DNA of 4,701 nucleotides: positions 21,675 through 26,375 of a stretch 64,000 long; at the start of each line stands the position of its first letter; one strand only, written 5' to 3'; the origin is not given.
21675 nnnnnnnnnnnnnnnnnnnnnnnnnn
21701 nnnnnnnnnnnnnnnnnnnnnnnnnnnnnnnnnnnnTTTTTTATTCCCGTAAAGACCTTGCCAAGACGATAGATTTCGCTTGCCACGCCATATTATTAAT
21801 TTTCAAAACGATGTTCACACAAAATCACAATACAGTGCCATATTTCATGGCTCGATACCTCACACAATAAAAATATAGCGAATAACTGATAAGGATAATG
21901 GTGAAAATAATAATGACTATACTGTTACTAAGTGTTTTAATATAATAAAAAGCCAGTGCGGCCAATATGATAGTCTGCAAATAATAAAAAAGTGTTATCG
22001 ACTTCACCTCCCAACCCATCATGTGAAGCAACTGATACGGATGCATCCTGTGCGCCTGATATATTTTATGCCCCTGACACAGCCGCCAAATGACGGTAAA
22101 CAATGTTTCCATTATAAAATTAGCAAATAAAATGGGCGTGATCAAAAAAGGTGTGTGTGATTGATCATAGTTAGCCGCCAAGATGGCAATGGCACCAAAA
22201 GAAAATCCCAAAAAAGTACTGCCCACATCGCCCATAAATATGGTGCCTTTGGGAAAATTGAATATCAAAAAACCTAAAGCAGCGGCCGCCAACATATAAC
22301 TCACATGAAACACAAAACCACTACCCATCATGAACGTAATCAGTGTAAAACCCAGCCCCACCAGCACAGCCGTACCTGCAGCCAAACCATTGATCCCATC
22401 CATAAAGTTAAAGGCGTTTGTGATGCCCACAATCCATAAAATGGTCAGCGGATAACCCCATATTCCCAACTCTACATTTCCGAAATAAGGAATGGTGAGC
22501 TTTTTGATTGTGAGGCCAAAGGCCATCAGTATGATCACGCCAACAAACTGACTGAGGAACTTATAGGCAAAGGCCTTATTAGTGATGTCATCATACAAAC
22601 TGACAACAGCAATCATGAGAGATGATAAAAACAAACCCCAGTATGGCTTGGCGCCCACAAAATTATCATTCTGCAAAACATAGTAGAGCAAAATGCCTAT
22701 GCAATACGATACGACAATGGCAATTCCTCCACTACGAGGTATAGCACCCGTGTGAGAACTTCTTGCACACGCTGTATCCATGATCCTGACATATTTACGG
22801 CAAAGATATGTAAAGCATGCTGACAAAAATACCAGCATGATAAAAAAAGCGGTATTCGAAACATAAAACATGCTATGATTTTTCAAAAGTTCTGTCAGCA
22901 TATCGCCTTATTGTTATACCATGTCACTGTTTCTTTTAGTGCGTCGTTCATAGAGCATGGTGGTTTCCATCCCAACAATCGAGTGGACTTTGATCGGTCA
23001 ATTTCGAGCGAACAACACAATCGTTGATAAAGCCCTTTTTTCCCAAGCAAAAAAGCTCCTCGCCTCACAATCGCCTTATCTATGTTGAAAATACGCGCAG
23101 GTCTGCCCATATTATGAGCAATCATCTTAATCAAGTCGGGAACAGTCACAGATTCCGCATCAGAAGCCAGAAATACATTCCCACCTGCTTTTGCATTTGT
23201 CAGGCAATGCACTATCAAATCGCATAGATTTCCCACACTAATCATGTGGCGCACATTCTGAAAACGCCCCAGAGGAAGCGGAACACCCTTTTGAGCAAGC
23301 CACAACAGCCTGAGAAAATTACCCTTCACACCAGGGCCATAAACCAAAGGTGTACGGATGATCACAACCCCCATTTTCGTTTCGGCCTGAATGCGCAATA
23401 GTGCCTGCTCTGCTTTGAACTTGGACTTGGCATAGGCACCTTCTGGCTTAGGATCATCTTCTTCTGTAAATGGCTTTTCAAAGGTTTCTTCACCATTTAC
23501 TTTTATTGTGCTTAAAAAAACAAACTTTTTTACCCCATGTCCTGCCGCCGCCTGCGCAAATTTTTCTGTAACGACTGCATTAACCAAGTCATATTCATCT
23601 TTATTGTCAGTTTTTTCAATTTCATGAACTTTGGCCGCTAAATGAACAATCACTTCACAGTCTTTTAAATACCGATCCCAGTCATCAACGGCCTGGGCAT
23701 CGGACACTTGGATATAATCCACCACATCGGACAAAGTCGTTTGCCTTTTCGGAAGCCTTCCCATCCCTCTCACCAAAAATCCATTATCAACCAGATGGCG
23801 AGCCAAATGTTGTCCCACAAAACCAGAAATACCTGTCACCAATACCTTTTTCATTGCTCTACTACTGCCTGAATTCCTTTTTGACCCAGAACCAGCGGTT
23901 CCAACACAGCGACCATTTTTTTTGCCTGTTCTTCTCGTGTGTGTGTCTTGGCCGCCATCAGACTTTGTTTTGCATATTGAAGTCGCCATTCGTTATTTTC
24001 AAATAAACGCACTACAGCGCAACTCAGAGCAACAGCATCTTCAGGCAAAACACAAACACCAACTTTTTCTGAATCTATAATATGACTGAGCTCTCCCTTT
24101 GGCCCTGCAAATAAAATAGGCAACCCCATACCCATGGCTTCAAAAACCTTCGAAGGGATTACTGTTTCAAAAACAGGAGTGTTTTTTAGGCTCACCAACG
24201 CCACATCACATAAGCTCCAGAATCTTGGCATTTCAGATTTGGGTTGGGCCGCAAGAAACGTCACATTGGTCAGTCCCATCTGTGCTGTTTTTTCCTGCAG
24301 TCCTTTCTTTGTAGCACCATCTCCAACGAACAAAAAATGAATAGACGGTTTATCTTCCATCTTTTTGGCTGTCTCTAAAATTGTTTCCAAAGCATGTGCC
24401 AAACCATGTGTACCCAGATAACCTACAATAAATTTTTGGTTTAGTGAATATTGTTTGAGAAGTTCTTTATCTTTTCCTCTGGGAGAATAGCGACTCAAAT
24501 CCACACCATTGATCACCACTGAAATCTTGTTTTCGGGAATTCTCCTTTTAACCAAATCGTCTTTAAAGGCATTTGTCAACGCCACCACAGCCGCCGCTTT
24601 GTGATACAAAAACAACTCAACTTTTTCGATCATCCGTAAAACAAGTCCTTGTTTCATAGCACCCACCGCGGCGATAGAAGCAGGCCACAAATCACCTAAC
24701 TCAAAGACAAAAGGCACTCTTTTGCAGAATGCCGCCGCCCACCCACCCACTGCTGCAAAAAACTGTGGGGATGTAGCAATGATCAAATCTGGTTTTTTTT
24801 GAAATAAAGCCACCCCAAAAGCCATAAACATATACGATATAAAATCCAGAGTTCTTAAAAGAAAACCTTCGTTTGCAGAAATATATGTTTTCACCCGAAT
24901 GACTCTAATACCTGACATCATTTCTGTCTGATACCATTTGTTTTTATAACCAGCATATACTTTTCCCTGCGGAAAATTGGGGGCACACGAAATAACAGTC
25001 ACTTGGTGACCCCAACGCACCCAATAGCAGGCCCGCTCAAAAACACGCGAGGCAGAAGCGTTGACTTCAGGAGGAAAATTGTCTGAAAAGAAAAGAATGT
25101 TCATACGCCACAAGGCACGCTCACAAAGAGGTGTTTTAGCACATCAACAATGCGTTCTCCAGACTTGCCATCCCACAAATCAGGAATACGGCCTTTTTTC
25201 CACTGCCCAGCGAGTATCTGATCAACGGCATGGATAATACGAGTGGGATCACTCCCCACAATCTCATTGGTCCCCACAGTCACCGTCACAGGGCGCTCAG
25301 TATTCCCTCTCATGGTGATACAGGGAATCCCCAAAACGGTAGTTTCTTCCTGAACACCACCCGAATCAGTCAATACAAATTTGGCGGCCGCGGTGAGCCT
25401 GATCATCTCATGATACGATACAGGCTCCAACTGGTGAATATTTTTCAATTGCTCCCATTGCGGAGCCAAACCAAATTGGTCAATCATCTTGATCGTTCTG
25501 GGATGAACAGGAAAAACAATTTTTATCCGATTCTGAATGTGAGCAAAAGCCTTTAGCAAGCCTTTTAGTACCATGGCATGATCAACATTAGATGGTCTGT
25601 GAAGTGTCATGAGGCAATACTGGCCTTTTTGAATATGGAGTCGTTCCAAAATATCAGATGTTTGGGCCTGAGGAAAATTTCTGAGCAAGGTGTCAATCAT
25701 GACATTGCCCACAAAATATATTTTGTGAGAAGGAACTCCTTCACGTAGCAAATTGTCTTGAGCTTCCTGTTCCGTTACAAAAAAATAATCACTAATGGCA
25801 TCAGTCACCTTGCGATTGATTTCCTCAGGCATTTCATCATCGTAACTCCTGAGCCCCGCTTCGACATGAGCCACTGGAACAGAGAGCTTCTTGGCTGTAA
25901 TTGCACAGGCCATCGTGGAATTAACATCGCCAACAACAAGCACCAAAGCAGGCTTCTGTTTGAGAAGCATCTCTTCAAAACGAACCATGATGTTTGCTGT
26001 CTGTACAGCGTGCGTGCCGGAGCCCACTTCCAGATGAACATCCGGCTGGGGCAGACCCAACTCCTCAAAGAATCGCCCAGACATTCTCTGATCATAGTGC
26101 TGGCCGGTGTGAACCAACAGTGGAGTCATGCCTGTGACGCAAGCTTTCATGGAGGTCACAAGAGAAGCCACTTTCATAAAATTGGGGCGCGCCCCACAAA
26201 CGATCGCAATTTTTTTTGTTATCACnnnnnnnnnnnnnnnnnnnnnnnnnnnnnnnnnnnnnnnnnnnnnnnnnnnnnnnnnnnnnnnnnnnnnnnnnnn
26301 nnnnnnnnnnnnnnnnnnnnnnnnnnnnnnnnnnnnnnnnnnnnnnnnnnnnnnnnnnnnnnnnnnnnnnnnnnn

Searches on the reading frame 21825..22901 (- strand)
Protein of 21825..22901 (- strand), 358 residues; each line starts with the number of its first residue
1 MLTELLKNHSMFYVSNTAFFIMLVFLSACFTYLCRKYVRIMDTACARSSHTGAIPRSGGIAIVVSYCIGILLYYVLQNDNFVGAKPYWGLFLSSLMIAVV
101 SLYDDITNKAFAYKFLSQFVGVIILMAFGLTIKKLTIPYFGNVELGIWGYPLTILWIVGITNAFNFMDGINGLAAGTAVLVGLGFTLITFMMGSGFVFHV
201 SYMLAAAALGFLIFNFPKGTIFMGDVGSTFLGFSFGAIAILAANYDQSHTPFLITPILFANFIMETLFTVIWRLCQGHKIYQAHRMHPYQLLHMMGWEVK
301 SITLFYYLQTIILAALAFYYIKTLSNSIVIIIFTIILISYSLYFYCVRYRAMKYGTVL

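Call 6: search_protein_families(library=pfam, proteins=[window:21825-22901:-], max_evalue=0.001)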
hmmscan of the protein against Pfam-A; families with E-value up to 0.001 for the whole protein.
window:21825-22901:- (358 aa): 1 family
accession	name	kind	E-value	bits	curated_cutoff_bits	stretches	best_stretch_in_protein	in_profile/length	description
PF00953.26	Glycos_transf_4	-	3.3e-37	128.4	27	1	88-242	2-159/160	Glycosyl transferase family 4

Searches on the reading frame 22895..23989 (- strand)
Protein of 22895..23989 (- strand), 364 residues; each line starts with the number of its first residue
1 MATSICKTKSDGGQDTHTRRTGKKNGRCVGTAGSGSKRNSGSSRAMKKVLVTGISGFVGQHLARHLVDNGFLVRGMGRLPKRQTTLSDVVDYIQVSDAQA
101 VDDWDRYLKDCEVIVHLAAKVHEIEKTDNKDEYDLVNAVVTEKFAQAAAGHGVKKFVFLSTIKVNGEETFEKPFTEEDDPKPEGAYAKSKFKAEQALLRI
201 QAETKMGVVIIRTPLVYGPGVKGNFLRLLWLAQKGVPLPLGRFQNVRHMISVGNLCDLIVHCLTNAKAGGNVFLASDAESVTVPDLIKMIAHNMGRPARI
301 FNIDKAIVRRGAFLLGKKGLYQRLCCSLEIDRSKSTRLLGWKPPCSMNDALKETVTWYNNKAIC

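Call 6: search_protein_families(library=pfam, proteins=[window:22895-23989:-], max_evalue=0.001)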
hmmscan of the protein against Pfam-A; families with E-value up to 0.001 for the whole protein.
window:22895-23989:- (364 aa): 8 families
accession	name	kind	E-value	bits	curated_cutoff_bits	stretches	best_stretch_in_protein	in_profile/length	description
PF01370.27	Epimerase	-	2.9e-31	109.1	20.9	1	49-270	1-232/240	NAD dependent epimerase/dehydratase family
PF01073.25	3Beta_HSD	-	1.3e-21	77.4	22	1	50-264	1-230/280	3-beta hydroxysteroid dehydrogenase/isomerase family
PF16363.11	GDP_Man_Dehyd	-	4.3e-21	76.1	27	1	50-354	1-332/332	GDP-mannose 4,6 dehydratase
PF04321.23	RmlD_sub_bind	-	8.3e-21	74.7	27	1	48-244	2-179/287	RmlD substrate binding domain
PF13460.12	NAD_binding_10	-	3.3e-13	50.3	27.2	1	53-198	1-132/184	NAD(P)H-binding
PF07993.18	NAD_binding_4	-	1.3e-12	47.9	20.1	1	102-224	80-215/258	Male sterility protein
PF02719.21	Polysacc_synt_2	-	1.6e-10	41.1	20.2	0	94-163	59-130/293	Polysaccharide biosynthesis protein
PF05368.20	NmrA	-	0.00011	22.3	27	1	47-169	3-115/298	NmrA-like family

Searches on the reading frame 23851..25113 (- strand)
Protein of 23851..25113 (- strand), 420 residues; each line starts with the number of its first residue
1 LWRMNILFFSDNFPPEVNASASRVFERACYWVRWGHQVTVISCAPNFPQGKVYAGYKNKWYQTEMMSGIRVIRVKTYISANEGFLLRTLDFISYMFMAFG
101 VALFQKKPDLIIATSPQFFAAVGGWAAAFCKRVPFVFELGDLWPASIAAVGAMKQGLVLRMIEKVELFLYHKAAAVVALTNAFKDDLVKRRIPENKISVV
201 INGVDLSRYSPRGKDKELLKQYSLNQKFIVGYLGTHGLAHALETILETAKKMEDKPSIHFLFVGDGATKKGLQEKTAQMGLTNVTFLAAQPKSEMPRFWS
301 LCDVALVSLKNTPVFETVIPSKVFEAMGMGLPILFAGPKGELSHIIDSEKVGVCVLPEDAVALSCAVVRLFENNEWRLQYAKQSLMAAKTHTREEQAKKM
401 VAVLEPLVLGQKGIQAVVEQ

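Call 6: search_protein_families(library=pfam, proteins=[window:23851-25113:-], max_evalue=0.001)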
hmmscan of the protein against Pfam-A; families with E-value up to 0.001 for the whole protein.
window:23851-25113:- (420 aa): 4 families
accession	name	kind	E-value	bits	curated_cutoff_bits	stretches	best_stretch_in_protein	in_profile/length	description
PF13439.12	Glyco_transf_4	-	3.6e-16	60.1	28.5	1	24-208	8-170/170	Glycosyltransferase Family 4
PF00534.26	Glycos_transf_1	-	4.7e-15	56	26.4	1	224-383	11-168/172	Glycosyl transferases group 1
PF13692.12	Glyco_trans_1_4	-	8.1e-15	55.8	27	1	229-373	3-142/142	Glycosyl transferases group 1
PF13579.12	Glyco_trans_4_4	-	1.1e-14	55.6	29.7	1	25-203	8-158/158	Glycosyl transferase 4-like domain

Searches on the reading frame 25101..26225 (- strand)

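Call 6: search_protein_families(library=pfam, proteins=[window:25101-26225:-], max_evalue=0.001)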
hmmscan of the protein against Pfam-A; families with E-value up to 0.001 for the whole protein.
window:25101-26225:- (374 aa): 1 family
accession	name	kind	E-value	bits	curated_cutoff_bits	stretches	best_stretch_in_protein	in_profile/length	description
PF02350.25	Epimerase_2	-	3.3e-105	352.2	30.6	1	34-364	10-347/347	UDP-N-acetylglucosamine 2-epimerase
